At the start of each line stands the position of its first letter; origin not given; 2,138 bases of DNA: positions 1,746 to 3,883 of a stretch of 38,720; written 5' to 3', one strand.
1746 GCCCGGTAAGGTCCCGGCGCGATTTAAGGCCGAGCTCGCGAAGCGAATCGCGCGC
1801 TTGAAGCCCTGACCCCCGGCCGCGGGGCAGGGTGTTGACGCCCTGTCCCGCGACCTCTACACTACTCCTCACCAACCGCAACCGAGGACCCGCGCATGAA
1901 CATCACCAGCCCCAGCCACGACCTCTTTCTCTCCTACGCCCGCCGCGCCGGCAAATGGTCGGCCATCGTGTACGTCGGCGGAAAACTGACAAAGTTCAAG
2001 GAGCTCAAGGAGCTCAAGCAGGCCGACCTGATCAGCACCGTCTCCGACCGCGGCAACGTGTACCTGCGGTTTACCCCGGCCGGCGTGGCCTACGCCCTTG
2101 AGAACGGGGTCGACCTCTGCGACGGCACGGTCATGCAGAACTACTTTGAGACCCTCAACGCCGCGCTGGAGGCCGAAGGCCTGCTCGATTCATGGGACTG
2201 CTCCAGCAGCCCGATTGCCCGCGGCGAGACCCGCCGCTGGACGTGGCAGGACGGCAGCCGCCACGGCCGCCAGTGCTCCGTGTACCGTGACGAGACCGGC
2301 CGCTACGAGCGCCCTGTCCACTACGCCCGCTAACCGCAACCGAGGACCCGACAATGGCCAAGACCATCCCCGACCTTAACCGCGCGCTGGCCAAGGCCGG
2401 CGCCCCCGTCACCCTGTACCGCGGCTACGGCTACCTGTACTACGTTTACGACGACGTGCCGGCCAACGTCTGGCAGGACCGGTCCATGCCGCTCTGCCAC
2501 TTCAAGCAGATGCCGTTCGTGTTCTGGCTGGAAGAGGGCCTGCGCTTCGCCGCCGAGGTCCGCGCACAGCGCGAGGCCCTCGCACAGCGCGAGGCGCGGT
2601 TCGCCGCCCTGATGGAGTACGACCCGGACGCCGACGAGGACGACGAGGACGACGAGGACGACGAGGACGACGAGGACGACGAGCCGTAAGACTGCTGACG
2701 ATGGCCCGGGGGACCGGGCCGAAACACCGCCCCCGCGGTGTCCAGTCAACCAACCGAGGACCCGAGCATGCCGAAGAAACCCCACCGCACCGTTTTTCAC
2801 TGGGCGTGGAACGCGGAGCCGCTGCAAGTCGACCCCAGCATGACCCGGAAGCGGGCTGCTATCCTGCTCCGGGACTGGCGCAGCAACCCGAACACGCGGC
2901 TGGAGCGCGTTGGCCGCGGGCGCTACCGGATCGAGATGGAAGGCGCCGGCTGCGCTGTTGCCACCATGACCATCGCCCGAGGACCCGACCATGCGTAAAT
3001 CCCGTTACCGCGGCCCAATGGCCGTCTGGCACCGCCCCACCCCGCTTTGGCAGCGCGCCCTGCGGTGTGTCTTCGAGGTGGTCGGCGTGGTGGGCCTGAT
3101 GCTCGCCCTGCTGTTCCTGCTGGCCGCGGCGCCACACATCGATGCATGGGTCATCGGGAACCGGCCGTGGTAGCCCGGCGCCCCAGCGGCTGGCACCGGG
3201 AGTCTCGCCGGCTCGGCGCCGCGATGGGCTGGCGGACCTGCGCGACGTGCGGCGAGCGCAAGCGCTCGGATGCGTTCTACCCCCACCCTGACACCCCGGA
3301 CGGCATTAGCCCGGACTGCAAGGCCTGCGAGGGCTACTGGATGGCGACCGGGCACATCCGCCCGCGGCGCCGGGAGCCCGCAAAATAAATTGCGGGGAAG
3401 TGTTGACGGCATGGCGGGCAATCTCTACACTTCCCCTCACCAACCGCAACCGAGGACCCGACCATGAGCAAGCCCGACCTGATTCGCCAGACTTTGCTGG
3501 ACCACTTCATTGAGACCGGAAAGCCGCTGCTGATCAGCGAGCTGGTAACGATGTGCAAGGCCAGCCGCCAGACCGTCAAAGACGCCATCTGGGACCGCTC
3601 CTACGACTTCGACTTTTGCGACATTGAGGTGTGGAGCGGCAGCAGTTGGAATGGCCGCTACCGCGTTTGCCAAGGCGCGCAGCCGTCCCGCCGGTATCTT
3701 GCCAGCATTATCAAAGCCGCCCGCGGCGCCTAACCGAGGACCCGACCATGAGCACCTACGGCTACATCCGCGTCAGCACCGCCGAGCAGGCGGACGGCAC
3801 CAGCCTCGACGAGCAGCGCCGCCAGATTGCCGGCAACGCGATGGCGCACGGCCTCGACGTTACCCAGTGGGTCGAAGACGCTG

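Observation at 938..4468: Early-type ORFan island inserted between terS and terL, driven by three near-identical promoters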

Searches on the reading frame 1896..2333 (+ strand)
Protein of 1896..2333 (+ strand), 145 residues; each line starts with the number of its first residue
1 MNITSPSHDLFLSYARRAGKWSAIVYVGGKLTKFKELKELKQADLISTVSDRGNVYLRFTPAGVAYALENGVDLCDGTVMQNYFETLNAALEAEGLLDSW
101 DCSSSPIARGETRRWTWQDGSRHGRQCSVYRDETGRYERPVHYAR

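Call 8: search_protein_families(library=pfam, proteins=[window:1896-2333:+], max_evalue=0.1)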
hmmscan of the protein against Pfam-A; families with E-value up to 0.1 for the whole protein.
window:1896-2333:+ (145 aa): 0 families

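Call 9: search_protein_families(library=phrogs, proteins=[window:1896-2333:+], max_evalue=0.1)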
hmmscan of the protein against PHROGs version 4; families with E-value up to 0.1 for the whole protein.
window:1896-2333:+ (145 aa): 0 families

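Call 68: search_protein_families(library=ncbifam, proteins=[window:1896-2333:+], max_evalue=0.05)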
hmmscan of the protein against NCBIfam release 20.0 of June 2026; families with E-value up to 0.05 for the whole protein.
window:1896-2333:+ (145 aa): 1 family
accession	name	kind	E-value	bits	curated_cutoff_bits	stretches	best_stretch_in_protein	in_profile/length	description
NF005754.0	PRK07578.1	equivalog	0.043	13.7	167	0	16-96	51-131/200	short chain dehydrogenase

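Call 76: search_protein_representatives(protein=window:1896-2333:+)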
Query: 145 residues. Proteins with E-value up to 0.001 (for the whole library): 119; up to 1e-10: 25; up to 1e-30: 0. The best 119 are listed.
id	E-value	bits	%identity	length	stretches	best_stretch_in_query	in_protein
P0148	1.6e-24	102.6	68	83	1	77-145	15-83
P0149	4.2e-20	88.3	58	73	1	79-145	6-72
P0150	3.3e-18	82.1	61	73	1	78-144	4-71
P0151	5.0e-18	81.5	60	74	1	79-145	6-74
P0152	1.0e-16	77.3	56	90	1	80-145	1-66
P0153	1.8e-16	76.5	54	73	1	78-145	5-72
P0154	4.5e-16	75.2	57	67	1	82-144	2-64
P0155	1.8e-13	66.7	58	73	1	85-140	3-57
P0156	2.1e-13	66.5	54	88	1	79-145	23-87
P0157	4.1e-13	65.6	24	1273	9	47-103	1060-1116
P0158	1.1e-12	64.3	51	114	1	78-145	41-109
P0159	1.3e-12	64.0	53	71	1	80-145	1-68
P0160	2.3e-12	63.2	59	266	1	80-144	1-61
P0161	2.6e-12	63.0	63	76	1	81-144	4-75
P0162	4.5e-12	62.2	59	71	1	82-144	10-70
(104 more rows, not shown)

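Call 79: search_protein_families(library=pfam, alignment_id=A2, max_evalue=0.001)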
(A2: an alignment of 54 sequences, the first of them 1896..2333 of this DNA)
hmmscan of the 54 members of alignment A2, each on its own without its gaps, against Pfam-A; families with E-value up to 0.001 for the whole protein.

A. member 1, window:1896-2333:+ (145 aa): 0 families

B. families by the number of members that match (of 54 scanned): 1 family
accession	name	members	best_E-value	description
PF22665.2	DUF6293_C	1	0.00016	DUF6293 C-terminal winged helix domain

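Call 81: predict_structure(alignment_id=A2)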
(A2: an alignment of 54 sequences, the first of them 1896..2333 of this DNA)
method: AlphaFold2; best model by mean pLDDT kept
length: 145 residues; sequences in the alignment: 54
mean_pLDDT: 72.3   pTM: 0.55
mean pLDDT of the five models: 72.3, 72.1, 71.0, 71.0, 69.4
residues with pLDDT >= 90: 63; 70-90: 6; 50-70: 38; < 50: 38
segments of 3 or more residues with pLDDT < 50: 1-12, 17-32, 50-54
pLDDT, mean of each block of 10 residues (from residue 1): 39 47 43 52 57 56 70 59 94 96 97 97 97 97 96
secondary structure, 60 per line:
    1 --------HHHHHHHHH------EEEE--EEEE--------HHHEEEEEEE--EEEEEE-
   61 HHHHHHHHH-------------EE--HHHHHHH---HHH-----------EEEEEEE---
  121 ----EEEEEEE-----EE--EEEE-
elements in order: H9-17 E24-27 E30-33 E45-51 E54-59 H61-69 H87-93 E111-117 E125-131 E141-144

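Call 83: fold_search(model_id=the predicted structure, library=pdb)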
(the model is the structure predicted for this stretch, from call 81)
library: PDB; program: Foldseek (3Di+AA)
matches with E <= 10: 197; with E <= 0.001: 0
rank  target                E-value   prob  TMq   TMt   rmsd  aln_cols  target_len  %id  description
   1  8r88_A                1.2e+00  0.04  0.17  0.12  14.8       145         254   19  Structure of P107T BlaC from Mycobacterium tuberculosis (released 2024-03-20)
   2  8r88_C                1.2e+00  0.04  0.17  0.12  14.8       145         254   19  Structure of P107T BlaC from Mycobacterium tuberculosis (released 2024-03-20)
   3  7ycx_K                1.3e+00  0.02  0.14  0.07  16.6       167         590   11  The structure of INTAC-PEC complex (released 2023-03-15)
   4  3n8s                  1.4e+00  0.04  0.18  0.12  14.4       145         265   16  Crystal Structure of BlaC-E166A covalently bound with Cefamandole (released 2010-11-24)
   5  4dm5_D                1.5e+00  0.23  0.24  0.37   7.7        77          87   12  Putative Osmotically inducible lipoprotein OsmE characterization by Xray crystallography (released 2012-03-07)
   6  4qb8                  1.5e+00  0.04  0.17  0.11  14.9       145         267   18  Crystal Structure of beta-lactamase from M.tuberculosis forming Michaelis Menten with Tebipenem (released 2014-08-20)
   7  4x6t                  1.5e+00  0.03  0.17  0.11  14.9       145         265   19  M.tuberculosis betalactamase complexed with inhibitor EC19 (released 2015-12-23)
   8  8btu                  1.5e+00  0.03  0.17  0.11  14.9       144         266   18  Structure of D179N BlaC from Mycobacterium tuberculosis (released 2023-07-05)
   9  4i98_B                1.6e+00  0.04  0.16  0.14   9.6       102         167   13  Crystal structure of the complex between ScpA(residues 1-160)-ScpB(residues 1-183) (released 2013-01-30)
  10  3ny4                  1.6e+00  0.03  0.17  0.11  15.0       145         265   18  Crystal Structure of BlaC-K73A bound with Cefamandole (released 2010-11-24)
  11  7d4i_B8               1.6e+00  0.01  0.12  0.06  30.1       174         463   10  Cryo-EM structure of 90S small ribosomal precursors complex with the DEAH-box RNA helicase Dhr1 (State F) (released 2021-10-06)
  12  9hit                  1.7e+00  0.04  0.17  0.11  14.6       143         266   17  Structure of P167S/D240G BlaC from Mycobacterium tuberculosis (released 2025-10-22)
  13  1dp6                  1.7e+00  0.03  0.14  0.16  13.3       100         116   14  OXYGEN-BINDING COMPLEX OF FIXL HEME DOMAIN (released 2000-12-23)
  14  2gdn                  1.7e+00  0.03  0.17  0.11  14.9       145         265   18  Crystal structure of the Mycobacterium tuberculosis beta-lactamase (released 2006-04-18)
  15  3nbl                  1.8e+00  0.03  0.17  0.11  14.7       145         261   16  Crystal Structure of BlaC-E166A covalently bound with Cefuroxime (released 2011-12-14)
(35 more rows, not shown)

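Call 85: fold_search(model_id=the predicted structure, library=viral)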
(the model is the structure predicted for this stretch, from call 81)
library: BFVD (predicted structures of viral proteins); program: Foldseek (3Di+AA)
matches with E <= 10: 416; with E <= 0.001: 1
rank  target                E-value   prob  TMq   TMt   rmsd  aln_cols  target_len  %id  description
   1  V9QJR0                2.4e-06  1.00  0.41  0.73   1.6        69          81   40  (no name in the UniProt tables at hand)
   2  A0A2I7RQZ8            2.4e-01  0.13  0.21  0.18  14.2       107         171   13  (no name in the UniProt tables at hand)
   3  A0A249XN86            2.4e-01  0.06  0.13  0.11  16.4       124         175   12  Uncharacterized protein [Arthrobacter phage GurgleFerb]
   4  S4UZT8                2.6e-01  0.07  0.16  0.10  15.8       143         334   12  Protein IC [Infectious laryngotracheitis virus]
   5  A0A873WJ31            2.7e-01  0.05  0.14  0.08  22.7       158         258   12  Uncharacterized protein [Synechococcus phage S-H38]
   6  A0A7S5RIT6            3.5e-01  0.20  0.24  0.21  11.5        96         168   14  (no name in the UniProt tables at hand)
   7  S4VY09                3.5e-01  0.14  0.21  0.25  14.1       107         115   17  Uncharacterized protein [Pandoravirus dulcis]
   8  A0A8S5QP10            3.9e-01  0.02  0.12  0.10  23.9       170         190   12  Uncharacterized protein [Caudovirales sp. ctSH72]
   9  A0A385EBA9            4.5e-01  0.06  0.12  0.14  15.3       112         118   16  Uncharacterized protein [Caulobacter phage CcrBL9]
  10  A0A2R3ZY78            5.3e-01  0.07  0.16  0.21  18.1       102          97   16  (no name in the UniProt tables at hand)
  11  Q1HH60                5.7e-01  0.08  0.18  0.13  16.8       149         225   13  Uncharacterized protein [Antheraea pernyi nuclear polyhedrosis virus]
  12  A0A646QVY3            6.0e-01  0.10  0.18  0.06  13.5        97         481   13  (no name in the UniProt tables at hand)
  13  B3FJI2                6.4e-01  0.10  0.23  0.20  19.1       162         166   10  Uncharacterized protein [Pseudomonas phage 201phi2-1]
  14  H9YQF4                6.8e-01  0.06  0.16  0.18  18.2       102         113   14  (no name in the UniProt tables at hand)
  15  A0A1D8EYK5            7.2e-01  0.05  0.20  0.12  19.5       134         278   13  Uncharacterized protein [Mycobacterium phage Fortunato]
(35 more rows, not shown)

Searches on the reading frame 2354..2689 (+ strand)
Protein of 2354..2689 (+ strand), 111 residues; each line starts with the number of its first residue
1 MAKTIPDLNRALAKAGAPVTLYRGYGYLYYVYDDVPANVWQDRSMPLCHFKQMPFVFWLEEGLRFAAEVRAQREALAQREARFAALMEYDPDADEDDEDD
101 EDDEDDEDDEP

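Call 8: search_protein_families(library=pfam, proteins=[window:2354-2689:+], max_evalue=0.1)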
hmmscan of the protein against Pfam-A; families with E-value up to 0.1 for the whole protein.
window:2354-2689:+ (111 aa): 0 families

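Call 9: search_protein_families(library=phrogs, proteins=[window:2354-2689:+], max_evalue=0.1)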
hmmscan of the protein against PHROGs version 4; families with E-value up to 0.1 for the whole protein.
window:2354-2689:+ (111 aa): 2 families
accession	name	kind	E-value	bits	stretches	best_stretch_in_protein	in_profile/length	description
phrog_23727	-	unknown function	3.4e-11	44.1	1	18-74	17-73/76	-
phrog_9154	-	unknown function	5.5e-06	27.2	1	4-45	3-42/70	-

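Call 68: search_protein_families(library=ncbifam, proteins=[window:2354-2689:+], max_evalue=0.05)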
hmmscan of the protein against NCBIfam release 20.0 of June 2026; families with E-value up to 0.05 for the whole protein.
window:2354-2689:+ (111 aa): 0 families

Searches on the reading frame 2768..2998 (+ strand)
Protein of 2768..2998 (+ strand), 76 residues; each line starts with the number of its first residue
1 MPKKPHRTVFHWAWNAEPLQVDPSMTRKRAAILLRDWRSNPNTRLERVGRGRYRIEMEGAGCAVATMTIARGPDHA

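Call 8: search_protein_families(library=pfam, proteins=[window:2768-2998:+], max_evalue=0.1)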
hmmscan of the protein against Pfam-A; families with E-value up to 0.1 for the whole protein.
window:2768-2998:+ (76 aa): 0 families

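Call 9: search_protein_families(library=phrogs, proteins=[window:2768-2998:+], max_evalue=0.1)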
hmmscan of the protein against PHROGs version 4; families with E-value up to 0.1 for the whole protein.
window:2768-2998:+ (76 aa): 0 families

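Call 68: search_protein_families(library=ncbifam, proteins=[window:2768-2998:+], max_evalue=0.05)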
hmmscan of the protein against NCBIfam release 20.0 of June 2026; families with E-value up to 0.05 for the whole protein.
window:2768-2998:+ (76 aa): 0 families

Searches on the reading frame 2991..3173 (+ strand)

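Call 8: search_protein_families(library=pfam, proteins=[window:2991-3173:+], max_evalue=0.1)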
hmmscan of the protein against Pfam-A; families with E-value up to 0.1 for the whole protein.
window:2991-3173:+ (60 aa): 1 family
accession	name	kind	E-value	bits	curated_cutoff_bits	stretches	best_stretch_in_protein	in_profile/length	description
PF13244.11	MbhD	-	0.0063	17.1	27.2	1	30-48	22-40/67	MBH, subunit D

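Call 9: search_protein_families(library=phrogs, proteins=[window:2991-3173:+], max_evalue=0.1)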
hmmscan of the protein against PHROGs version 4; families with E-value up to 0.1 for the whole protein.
window:2991-3173:+ (60 aa): 0 families

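Call 68: search_protein_families(library=ncbifam, proteins=[window:2991-3173:+], max_evalue=0.05)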
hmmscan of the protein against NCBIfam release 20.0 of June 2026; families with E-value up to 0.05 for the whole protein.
window:2991-3173:+ (60 aa): 0 families

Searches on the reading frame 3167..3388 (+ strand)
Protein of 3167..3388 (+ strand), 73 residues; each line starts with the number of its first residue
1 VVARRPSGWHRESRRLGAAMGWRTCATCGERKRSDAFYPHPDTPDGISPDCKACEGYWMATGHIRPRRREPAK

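Call 8: search_protein_families(library=pfam, proteins=[window:3167-3388:+], max_evalue=0.1)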
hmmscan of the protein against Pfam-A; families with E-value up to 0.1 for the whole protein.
window:3167-3388:+ (73 aa): 1 family
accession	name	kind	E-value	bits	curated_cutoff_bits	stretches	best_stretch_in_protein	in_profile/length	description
PF02701.20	Zn_ribbon_Dof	-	0.074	13.6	26.6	0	51-65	31-45/59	Dof domain, zinc finger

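Call 9: search_protein_families(library=phrogs, proteins=[window:3167-3388:+], max_evalue=0.1)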
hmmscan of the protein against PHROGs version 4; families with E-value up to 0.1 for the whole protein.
window:3167-3388:+ (73 aa): 10 families
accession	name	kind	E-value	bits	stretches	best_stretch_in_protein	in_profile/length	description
phrog_1035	-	DNA, RNA and nucleotide metabolism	2.1e-08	35.4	1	11-68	52-109/271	endonuclease VII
phrog_6611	-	unknown function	2.2e-06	28.9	1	23-55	142-174/180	-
phrog_5558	-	moron, auxiliary metabolic gene and host takeover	9.5e-06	26.9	1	23-55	66-98/130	Lar-like restriction alleviation protein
phrog_2633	-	DNA, RNA and nucleotide metabolism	4.1e-05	24.8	1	19-56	10-47/142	endonuclease VII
phrog_2340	-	DNA, RNA and nucleotide metabolism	0.00012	23.2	1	20-55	6-42/171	endonuclease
phrog_12813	-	unknown function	0.00072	20.4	1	20-56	151-187/199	-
phrog_2255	-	DNA, RNA and nucleotide metabolism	0.0035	17.8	1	22-55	53-85/211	HNH endonuclease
phrog_30859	-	unknown function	0.014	17.1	1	23-55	3-35/117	-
phrog_6762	-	unknown function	0.022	15.6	1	23-54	203-234/242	-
phrog_2539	-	unknown function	0.078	13.8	1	22-56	97-127/229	-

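Call 68: search_protein_families(library=ncbifam, proteins=[window:3167-3388:+], max_evalue=0.05)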
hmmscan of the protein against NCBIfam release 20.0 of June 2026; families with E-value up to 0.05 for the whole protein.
window:3167-3388:+ (73 aa): 0 families

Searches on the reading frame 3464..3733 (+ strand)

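Call 8: search_protein_families(library=pfam, proteins=[window:3464-3733:+], max_evalue=0.1)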
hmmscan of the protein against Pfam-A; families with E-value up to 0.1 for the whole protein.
window:3464-3733:+ (89 aa): 1 family
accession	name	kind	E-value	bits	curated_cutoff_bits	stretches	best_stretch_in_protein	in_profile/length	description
PF00392.27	GntR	-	0.027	14.6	27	1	5-42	7-45/64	Bacterial regulatory proteins, gntR family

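Call 9: search_protein_families(library=phrogs, proteins=[window:3464-3733:+], max_evalue=0.1)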
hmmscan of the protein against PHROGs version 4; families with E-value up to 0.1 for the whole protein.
window:3464-3733:+ (89 aa): 0 families

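Call 68: search_protein_families(library=ncbifam, proteins=[window:3464-3733:+], max_evalue=0.05)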
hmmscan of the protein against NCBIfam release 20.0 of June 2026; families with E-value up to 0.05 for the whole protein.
window:3464-3733:+ (89 aa): 0 families
